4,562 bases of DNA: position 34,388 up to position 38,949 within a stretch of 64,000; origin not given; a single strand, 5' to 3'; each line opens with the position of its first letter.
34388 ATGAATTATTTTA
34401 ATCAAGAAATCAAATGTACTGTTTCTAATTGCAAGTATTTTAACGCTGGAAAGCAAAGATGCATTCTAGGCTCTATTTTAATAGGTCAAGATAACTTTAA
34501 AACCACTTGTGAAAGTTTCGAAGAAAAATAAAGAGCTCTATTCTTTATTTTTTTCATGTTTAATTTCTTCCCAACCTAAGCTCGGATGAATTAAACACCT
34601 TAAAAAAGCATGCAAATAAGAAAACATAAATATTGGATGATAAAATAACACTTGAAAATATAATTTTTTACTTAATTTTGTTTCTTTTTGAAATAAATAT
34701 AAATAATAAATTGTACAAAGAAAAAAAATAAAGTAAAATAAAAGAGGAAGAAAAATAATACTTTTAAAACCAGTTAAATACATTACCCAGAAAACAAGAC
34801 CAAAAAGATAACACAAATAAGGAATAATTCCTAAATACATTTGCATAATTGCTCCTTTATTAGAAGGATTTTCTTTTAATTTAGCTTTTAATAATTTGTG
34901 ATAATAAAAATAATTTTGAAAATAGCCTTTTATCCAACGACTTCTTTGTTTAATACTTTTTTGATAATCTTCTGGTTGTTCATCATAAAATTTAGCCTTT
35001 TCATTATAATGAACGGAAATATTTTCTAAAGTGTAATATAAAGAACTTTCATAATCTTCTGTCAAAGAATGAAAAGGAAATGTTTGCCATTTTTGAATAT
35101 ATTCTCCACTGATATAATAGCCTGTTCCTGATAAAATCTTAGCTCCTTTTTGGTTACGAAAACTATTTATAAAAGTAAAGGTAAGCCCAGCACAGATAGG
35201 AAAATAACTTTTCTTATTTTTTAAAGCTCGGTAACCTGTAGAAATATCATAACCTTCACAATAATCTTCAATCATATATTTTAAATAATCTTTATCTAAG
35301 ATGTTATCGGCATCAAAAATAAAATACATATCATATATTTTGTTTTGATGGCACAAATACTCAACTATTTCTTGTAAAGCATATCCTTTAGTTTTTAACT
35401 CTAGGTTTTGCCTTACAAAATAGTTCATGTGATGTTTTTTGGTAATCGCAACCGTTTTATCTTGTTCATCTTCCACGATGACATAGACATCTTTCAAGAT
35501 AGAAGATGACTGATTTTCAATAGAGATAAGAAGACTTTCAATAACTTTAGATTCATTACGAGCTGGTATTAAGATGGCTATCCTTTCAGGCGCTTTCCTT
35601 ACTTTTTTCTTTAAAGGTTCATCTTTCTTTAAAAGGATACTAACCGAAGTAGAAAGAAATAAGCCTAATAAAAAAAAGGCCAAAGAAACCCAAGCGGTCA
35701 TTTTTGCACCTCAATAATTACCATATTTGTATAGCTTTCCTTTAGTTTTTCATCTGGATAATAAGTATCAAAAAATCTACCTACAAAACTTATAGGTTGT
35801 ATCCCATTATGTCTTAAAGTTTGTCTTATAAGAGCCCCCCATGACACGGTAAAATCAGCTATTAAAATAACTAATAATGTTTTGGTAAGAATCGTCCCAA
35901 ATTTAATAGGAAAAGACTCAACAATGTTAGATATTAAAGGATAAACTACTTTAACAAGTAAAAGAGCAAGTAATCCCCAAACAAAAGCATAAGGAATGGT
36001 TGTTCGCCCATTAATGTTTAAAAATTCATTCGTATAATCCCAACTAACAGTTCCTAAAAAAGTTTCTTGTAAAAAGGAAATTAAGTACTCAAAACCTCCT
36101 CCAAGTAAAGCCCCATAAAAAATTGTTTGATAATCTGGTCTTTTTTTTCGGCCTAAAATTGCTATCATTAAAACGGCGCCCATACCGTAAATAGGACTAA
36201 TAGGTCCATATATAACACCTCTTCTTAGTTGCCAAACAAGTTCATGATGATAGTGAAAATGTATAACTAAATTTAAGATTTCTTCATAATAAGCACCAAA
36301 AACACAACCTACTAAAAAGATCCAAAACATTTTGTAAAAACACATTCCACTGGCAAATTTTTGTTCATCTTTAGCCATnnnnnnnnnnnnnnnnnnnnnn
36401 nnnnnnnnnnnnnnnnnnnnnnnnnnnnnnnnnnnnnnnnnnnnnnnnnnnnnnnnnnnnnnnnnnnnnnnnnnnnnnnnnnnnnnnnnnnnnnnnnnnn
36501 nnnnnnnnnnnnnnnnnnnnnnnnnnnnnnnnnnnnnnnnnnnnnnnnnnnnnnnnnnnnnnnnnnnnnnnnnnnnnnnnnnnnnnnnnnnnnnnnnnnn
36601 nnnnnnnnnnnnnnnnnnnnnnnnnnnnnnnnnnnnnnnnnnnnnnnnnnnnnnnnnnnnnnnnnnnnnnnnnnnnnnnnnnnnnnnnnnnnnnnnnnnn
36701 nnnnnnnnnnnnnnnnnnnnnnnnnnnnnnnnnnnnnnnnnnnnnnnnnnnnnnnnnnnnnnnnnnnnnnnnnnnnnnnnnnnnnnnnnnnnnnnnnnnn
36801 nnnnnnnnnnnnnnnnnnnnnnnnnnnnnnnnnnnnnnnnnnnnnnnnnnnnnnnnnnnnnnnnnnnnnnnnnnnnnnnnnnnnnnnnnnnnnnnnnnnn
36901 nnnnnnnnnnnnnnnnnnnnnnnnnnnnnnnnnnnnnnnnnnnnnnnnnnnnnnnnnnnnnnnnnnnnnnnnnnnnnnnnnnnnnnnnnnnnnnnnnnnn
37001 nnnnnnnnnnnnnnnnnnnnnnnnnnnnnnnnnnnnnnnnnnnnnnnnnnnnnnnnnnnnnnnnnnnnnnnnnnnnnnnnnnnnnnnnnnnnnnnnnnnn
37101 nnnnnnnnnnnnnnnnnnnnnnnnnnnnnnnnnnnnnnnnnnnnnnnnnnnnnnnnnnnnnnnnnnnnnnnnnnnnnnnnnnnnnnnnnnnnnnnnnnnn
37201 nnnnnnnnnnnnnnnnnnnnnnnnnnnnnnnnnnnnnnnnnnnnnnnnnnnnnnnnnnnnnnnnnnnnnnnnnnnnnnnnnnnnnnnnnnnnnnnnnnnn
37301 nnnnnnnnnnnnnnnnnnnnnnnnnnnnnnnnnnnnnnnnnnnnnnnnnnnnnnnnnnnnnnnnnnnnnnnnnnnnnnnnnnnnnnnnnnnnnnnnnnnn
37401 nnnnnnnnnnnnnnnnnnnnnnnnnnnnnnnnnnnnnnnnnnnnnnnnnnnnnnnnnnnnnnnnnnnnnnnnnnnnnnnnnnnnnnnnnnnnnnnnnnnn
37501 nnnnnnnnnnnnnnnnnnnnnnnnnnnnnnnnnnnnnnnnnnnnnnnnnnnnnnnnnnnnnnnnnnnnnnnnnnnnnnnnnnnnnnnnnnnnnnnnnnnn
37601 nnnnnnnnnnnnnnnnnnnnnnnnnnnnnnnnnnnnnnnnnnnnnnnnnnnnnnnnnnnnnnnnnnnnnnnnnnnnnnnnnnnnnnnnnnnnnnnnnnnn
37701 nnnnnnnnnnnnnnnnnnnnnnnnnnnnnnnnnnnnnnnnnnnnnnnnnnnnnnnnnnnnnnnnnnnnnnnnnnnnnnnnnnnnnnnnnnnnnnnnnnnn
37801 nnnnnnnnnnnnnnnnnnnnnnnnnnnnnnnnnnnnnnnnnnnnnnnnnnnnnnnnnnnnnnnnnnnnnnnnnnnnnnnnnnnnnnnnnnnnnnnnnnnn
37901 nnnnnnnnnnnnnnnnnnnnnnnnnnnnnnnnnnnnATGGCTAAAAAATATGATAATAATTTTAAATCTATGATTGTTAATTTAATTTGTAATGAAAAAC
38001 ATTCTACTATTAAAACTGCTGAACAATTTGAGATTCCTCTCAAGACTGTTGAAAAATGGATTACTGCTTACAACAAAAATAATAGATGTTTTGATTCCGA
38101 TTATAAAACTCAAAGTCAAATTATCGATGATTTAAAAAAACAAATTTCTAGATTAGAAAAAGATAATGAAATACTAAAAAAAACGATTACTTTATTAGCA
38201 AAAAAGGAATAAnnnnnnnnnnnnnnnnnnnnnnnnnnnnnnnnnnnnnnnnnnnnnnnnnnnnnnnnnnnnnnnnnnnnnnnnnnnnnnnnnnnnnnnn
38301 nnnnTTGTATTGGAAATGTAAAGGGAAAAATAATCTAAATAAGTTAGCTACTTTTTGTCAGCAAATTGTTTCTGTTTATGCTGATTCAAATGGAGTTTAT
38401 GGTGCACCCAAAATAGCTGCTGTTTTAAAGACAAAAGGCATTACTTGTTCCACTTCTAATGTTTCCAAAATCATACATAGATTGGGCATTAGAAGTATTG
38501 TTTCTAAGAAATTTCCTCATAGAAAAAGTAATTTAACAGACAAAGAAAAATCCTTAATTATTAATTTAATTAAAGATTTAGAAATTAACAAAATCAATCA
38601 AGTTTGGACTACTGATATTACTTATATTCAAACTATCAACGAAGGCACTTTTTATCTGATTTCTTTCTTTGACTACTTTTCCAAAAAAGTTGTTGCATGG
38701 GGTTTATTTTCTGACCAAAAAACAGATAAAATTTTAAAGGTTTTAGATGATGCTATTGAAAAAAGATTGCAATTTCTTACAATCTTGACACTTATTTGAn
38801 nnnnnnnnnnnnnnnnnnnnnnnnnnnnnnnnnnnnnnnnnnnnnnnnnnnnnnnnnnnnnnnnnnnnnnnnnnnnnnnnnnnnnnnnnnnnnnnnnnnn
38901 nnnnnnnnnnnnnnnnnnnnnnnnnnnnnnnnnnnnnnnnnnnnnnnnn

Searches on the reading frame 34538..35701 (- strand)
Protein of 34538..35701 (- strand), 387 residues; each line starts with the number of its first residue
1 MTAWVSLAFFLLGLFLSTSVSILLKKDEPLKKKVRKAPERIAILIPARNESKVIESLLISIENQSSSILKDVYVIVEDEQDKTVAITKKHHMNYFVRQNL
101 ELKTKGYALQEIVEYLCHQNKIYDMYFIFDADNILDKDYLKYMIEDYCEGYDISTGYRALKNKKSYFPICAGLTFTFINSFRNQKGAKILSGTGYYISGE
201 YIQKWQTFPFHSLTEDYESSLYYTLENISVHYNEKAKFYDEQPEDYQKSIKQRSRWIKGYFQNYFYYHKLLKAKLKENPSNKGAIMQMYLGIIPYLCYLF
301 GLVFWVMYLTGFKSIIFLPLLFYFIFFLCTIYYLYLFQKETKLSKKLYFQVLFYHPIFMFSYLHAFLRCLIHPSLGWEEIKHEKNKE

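Call 6: search_protein_families(library=pfam, proteins=[window:34538-35701:-], max_evalue=0.01)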
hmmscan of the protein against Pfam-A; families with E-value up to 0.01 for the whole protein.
window:34538-35701:- (387 aa): 3 families
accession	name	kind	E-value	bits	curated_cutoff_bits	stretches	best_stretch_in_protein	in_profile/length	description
PF13632.12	Glyco_trans_2_3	-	2.8e-20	73.4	27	1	128-328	4-196/198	Glycosyl transferase family group 2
PF13641.12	Glyco_tranf_2_3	-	2.4e-18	67.4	27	1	39-259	2-230/230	Glycosyltransferase like family 2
PF00535.33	Glycos_transf_2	-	1.3e-08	35.4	23.3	1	43-167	2-124/168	Glycosyl transferase family 2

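Call 7: search_protein_families(library=ncbifam, proteins=[window:34538-35701:-], max_evalue=0.01)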
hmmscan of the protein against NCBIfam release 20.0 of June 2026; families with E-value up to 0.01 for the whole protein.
window:34538-35701:- (387 aa): 12 families
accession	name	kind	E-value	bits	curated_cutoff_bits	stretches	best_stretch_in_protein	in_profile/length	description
TIGR03937.1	PgaC_IcaA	equivalog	5.9e-11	42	422.3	1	31-343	37-357/407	poly-beta-1,6-N-acetyl-D-glucosamine synthase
NF053846.1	glyco_with_XrtP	equivalog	5.1e-10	38.6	520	1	210-310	248-345/440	XrtP-associated glycosyltransferase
NF041865.1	EpsU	equivalog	3.9e-08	32.7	700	1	32-264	32-269/394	exopolysaccharide biosynthesis GT2 family glycosyltransferase EpsU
TIGR04182.1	glyco_TIGR04182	equivalog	3.9e-06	26.5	325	1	41-179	2-130/293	S-layer glycoprotein N-glycosyltransferase AglJ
NF058614.1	PPMAGASynPpgS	equivalog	1.5e-05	24.5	370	1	43-162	4-117/226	polyprenyl-phospho-N-acetylgalactosaminyl synthase PpgS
TIGR03030.1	CelA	equivalog_domain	2.6e-05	22.4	699.1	1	200-332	317-431/714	UDP-forming cellulose synthase catalytic subunit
TIGR03469.1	HpnB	hypoth_equivalog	3.5e-05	23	379.25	1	2-101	10-106/386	hopene-associated glycosyltransferase HpnB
TIGR04283.1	glyco_like_mftF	equivalog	0.00018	21.2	182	1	41-95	1-54/221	TIGR04283 family arsenosugar biosynthesis glycosyltransferase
NF011304.0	PRK14716.1-2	equivalog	0.0014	17.6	604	0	35-75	53-92/502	glycosyl transferase family protein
NF010496.0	PRK13915.1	equivalog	0.0021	17.2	262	1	35-89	27-83/307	glucosyl-3-phosphoglycerate synthase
NF011305.0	PRK14716.1-3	equivalog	0.0025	17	409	0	242-309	299-368/486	glycosyl transferase family protein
NF011307.0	PRK14716.1-5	equivalog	0.0047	15.9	431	0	32-86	55-109/464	glycosyl transferase family protein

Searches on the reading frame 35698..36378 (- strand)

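Call 6: search_protein_families(library=pfam, proteins=[window:35698-36378:-], max_evalue=0.01)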
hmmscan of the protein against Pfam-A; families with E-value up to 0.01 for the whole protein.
window:35698-36378:- (226 aa): 1 family
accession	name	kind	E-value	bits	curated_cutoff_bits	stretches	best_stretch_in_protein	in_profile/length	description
PF06541.16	ABC_trans_CmpB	-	2.7e-35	122.2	25.9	1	19-179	1-150/151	Putative ABC-transporter type IV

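Call 7: search_protein_families(library=ncbifam, proteins=[window:35698-36378:-], max_evalue=0.01)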
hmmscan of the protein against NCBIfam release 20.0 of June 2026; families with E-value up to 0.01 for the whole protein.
window:35698-36378:- (226 aa): 0 families

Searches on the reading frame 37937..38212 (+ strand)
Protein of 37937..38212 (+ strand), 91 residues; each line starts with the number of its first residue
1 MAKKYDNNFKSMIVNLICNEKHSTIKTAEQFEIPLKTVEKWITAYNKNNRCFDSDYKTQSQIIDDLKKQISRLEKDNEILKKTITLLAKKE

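Call 6: search_protein_families(library=pfam, proteins=[window:37937-38212:+], max_evalue=0.01)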
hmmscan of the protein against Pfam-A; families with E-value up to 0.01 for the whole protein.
window:37937-38212:+ (91 aa): 3 families
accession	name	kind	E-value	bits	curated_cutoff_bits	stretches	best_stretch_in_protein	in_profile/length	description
PF01527.26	HTH_Tnp_1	-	4.5e-05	24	24.1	1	3-77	5-74/75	Transposase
PF13384.12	HTH_23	-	0.002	18.4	24.6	1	13-48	10-44/50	Homeodomain-like domain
PF09607.16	BrkDBD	-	0.0076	16.6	23.4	0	3-42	4-46/58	Brinker DNA-binding domain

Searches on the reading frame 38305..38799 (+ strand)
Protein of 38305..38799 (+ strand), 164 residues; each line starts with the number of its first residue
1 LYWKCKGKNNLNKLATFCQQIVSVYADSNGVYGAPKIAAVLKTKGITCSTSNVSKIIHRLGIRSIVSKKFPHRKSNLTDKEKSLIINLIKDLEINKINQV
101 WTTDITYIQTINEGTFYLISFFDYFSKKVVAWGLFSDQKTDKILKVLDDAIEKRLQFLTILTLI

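Call 6: search_protein_families(library=pfam, proteins=[window:38305-38799:+], max_evalue=0.01)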
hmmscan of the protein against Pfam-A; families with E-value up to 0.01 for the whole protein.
window:38305-38799:+ (164 aa): 3 families
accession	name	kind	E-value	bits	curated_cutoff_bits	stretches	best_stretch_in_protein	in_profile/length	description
PF00665.32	rve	-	5.5e-11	43.1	32.6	1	97-156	4-64/102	Integrase core domain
PF13276.12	HTH_21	-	7.1e-10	39.4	28.1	1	19-70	8-60/60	HTH-like domain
PF01498.24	HTH_Tnp_Tc3_2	-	0.005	17.5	31.5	0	34-71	16-53/72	Transposase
